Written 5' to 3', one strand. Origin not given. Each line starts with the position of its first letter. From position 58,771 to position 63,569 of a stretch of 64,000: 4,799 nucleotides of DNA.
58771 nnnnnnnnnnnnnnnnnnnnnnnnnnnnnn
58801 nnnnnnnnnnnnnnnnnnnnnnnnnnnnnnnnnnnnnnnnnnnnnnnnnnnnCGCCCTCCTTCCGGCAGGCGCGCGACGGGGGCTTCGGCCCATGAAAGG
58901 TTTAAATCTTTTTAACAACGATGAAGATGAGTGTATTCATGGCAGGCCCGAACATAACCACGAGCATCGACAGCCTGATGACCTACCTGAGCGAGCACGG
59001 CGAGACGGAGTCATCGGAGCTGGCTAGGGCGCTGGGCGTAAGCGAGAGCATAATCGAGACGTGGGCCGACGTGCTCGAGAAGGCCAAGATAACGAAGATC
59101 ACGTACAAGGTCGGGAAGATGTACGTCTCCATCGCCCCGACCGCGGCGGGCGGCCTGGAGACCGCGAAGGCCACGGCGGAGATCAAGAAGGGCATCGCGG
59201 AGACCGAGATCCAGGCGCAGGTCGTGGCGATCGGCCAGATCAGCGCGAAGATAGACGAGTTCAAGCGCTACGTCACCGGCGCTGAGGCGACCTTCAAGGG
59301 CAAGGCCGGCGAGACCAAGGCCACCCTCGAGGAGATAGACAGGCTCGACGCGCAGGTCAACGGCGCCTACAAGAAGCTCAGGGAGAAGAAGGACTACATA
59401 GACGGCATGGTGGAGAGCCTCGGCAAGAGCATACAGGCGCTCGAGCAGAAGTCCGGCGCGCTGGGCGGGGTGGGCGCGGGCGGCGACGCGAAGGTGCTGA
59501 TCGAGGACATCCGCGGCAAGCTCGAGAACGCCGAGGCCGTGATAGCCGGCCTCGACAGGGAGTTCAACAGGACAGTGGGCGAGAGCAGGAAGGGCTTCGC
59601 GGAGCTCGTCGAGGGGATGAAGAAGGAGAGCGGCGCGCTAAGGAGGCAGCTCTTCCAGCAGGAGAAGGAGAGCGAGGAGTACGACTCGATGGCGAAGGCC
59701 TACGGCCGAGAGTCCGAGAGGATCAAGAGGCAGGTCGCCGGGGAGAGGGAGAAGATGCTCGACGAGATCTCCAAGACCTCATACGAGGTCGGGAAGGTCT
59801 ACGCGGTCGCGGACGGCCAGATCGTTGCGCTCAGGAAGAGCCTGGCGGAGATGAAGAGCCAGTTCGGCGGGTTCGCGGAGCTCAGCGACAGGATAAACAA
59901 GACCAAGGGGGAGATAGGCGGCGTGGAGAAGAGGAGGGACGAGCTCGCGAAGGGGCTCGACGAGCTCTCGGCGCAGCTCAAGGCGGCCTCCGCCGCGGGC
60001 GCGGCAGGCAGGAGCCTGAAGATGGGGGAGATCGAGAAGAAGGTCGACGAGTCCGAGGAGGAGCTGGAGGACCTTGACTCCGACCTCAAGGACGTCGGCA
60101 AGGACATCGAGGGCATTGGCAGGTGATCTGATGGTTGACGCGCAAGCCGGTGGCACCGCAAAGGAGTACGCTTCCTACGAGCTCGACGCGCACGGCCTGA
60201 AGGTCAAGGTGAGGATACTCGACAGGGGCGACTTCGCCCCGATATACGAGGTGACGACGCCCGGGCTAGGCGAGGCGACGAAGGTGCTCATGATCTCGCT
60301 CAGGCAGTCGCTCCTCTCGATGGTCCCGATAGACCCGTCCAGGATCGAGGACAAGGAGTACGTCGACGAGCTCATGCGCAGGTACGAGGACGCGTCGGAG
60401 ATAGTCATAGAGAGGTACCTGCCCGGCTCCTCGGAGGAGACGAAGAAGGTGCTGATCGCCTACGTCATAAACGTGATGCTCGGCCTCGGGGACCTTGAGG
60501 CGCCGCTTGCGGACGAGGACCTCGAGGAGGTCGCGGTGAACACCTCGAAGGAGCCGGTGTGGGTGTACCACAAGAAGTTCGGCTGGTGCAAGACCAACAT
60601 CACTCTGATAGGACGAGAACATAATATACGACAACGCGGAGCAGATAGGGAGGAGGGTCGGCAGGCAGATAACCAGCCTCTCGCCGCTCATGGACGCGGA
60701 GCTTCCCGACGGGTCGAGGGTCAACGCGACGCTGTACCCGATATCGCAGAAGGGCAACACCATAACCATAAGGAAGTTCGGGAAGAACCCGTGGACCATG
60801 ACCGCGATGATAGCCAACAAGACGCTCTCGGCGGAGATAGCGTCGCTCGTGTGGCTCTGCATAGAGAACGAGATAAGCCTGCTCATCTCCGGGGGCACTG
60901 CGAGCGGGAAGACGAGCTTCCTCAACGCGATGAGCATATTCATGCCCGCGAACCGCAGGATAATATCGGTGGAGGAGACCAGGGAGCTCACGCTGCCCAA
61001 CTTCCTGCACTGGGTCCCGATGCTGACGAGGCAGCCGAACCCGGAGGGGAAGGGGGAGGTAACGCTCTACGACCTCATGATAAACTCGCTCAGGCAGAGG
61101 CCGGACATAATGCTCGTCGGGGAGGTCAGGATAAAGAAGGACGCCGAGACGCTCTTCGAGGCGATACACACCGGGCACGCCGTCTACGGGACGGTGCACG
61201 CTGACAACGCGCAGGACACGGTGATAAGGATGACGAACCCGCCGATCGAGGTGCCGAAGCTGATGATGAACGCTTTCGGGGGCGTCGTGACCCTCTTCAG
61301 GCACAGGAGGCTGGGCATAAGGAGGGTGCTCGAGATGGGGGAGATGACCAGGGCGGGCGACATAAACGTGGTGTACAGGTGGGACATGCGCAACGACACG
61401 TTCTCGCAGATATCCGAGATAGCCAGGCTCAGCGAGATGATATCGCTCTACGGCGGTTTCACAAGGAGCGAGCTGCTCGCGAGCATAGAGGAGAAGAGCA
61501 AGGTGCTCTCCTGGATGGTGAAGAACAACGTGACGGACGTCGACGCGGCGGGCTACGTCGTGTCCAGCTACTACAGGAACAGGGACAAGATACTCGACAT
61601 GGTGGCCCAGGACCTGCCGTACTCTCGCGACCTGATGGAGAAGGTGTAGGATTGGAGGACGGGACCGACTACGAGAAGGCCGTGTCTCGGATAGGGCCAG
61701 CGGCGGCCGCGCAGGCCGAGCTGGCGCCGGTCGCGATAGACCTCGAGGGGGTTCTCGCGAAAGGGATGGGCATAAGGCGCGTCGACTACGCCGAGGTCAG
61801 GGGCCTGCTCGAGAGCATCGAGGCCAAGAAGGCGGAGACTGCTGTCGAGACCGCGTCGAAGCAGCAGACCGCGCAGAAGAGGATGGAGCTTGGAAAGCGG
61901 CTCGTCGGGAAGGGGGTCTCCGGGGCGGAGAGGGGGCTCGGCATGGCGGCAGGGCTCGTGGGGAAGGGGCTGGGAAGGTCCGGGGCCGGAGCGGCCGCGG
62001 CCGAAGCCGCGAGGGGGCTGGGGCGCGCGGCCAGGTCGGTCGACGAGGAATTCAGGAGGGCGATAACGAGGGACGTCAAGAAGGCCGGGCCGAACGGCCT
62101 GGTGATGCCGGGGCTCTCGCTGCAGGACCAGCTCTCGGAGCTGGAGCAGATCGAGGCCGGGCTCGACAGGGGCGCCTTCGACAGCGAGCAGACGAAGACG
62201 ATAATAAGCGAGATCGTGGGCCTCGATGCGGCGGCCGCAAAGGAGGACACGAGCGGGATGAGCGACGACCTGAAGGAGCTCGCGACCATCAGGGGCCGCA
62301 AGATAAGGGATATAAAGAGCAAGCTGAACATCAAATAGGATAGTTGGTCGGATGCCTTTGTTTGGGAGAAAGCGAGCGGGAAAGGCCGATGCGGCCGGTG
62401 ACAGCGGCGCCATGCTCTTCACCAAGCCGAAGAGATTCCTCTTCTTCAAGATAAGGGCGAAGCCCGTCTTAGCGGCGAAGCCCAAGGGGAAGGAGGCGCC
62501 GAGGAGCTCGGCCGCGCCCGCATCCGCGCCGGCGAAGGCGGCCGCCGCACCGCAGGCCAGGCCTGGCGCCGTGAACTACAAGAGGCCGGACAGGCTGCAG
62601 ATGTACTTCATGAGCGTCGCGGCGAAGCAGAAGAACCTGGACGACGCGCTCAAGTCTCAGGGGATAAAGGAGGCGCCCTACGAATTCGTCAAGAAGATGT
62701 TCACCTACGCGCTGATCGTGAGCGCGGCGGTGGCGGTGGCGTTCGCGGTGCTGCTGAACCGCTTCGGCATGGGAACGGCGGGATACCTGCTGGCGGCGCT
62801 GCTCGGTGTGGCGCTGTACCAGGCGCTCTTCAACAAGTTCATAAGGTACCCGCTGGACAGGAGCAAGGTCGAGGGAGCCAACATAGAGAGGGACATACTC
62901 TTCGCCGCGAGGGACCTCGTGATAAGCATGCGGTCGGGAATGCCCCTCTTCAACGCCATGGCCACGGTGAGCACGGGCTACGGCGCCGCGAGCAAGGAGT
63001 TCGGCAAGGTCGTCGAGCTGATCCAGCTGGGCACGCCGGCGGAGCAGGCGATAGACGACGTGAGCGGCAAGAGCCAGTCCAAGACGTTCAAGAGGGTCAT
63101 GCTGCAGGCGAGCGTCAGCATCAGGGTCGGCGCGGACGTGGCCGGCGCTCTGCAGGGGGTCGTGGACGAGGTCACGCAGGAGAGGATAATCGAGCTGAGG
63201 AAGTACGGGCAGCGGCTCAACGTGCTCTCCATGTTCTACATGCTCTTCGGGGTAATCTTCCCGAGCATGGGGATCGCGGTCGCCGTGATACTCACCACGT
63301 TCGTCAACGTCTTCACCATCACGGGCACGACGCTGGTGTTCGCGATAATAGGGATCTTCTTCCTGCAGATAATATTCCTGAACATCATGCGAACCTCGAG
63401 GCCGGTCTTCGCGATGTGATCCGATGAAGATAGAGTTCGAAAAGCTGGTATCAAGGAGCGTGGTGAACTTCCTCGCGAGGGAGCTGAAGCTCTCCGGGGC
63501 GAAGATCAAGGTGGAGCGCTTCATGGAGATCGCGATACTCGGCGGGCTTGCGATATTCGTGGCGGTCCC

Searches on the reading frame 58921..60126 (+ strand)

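Call 81: search_protein_families(library=pfam, proteins=[window:58921-60126:+], max_evalue=0.001)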
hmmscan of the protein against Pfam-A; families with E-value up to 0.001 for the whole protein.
window:58921-60126:+ (401 aa): 6 families
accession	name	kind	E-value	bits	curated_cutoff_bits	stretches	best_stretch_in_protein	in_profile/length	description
PF05008.21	V-SNARE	-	1.2e-06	29.3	25.9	0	340-391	10-61/92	Vesicle transport v-SNARE protein N-terminus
PF06103.16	DUF948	-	1.8e-05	25.2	37.2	0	102-173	19-86/89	Bacterial protein of unknown function (DUF948)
PF04513.17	Baculo_PEP_C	-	8e-05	23.2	38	0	96-173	24-103/140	Baculovirus polyhedron envelope protein, PEP, C terminus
PF07889.17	DUF1664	-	0.00012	22.5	34.6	0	104-177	50-123/124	Protein of unknown function (DUF1664)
PF08614.16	ATG16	-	0.00039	21.1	33.7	0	318-396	76-153/200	Autophagy protein 16 (ATG16)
PF10046.14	BLOC1_2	-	0.0006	20.6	33.4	0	294-354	36-92/96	Biogenesis of lysosome-related organelles complex-1 subunit 2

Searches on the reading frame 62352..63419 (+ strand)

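Call 81: search_protein_families(library=pfam, proteins=[window:62352-63419:+], max_evalue=0.001)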
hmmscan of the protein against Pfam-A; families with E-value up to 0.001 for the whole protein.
window:62352-63419:+ (355 aa): 1 family
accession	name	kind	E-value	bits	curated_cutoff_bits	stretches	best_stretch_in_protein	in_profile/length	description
PF00482.28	T2SSF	-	1.3e-14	54.7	25.2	1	186-310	2-124/125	Type II secretion system (T2SS), protein F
